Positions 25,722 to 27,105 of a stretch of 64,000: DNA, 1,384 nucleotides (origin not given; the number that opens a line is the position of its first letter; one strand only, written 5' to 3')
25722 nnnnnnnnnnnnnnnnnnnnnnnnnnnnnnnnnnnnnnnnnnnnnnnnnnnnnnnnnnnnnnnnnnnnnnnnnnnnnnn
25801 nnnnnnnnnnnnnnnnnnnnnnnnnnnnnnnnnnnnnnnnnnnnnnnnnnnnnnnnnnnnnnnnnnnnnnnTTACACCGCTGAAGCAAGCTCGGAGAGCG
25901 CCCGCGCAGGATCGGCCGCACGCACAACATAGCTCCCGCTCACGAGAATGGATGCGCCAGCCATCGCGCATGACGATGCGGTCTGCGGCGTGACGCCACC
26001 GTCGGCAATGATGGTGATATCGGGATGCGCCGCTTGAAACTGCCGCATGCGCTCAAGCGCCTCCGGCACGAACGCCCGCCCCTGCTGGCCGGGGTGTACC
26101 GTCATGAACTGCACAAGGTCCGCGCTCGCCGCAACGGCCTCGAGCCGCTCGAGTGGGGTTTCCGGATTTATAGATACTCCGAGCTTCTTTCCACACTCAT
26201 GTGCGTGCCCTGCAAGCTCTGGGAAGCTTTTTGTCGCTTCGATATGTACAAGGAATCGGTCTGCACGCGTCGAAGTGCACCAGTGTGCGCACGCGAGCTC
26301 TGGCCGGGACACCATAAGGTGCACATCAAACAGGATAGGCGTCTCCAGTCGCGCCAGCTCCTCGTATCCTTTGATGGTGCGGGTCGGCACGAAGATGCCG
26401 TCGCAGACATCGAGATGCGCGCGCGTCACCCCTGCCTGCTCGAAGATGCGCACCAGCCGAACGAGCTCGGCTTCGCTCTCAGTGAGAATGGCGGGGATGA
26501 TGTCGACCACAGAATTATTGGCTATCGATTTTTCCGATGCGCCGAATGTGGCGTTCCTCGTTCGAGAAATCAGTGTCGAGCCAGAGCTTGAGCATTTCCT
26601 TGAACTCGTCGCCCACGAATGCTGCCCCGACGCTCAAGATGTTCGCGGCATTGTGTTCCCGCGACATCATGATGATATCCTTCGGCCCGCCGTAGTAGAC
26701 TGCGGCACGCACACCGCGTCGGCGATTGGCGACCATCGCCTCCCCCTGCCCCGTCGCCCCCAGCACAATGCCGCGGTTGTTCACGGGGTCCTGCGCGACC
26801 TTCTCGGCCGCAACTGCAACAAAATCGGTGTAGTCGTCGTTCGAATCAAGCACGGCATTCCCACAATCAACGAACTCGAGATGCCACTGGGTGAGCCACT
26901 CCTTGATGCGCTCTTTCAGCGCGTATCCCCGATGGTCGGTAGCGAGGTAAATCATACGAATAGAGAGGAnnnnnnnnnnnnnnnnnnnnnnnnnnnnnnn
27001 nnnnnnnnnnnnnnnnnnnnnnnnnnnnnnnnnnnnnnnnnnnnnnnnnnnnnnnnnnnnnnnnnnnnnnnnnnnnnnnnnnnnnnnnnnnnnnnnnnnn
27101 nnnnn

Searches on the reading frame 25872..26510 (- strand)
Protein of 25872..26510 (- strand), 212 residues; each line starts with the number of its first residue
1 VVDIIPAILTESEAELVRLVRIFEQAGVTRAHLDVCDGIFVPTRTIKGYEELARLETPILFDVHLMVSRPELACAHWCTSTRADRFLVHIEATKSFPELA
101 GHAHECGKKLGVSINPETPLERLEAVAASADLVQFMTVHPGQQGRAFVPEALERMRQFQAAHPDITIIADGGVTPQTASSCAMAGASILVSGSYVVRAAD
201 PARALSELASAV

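Call 8: search_protein_families(library=pfam, proteins=[window:25872-26510:-], max_evalue=0.01)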
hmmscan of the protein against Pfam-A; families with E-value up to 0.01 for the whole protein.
window:25872-26510:- (212 aa): 3 families
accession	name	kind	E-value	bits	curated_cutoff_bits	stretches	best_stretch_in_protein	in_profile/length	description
PF00834.25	Ribul_P_3_epim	-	1.2e-41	142.8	21.1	1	4-195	2-197/198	Ribulose-phosphate 3 epimerase family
PF02581.23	TMP-TENI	-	6.4e-05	22.8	27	1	87-188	75-173/180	Thiamine monophosphate synthase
PF01180.27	DHO_dh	-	0.0073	16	27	1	142-195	217-272/291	Dihydroorotate dehydrogenase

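Call 28: find_encoding_contigs(protein=window:25872-26510:-, flank=6000, max_places=10)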
Protein window:25872-26510:- (212 aa): no gene with exactly this product is on record in the collection.

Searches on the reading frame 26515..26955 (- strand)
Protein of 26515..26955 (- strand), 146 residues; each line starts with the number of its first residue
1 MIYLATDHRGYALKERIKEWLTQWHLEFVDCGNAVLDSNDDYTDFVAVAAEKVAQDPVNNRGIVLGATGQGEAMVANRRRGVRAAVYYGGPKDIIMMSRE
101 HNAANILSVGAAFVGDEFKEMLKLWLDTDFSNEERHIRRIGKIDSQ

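Call 8: search_protein_families(library=pfam, proteins=[window:26515-26955:-], max_evalue=0.01)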
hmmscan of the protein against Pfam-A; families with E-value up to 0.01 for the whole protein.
window:26515-26955:- (146 aa): 1 family
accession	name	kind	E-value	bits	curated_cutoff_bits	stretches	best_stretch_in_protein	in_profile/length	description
PF02502.23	LacAB_rpiB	-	7.2e-34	117.2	24.7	1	2-143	1-138/138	Ribose/Galactose Isomerase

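Call 29: find_encoding_contigs(protein=window:26515-26955:-, flank=6000, max_places=10)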
Protein window:26515-26955:- (146 aa): no gene with exactly this product is on record in the collection.
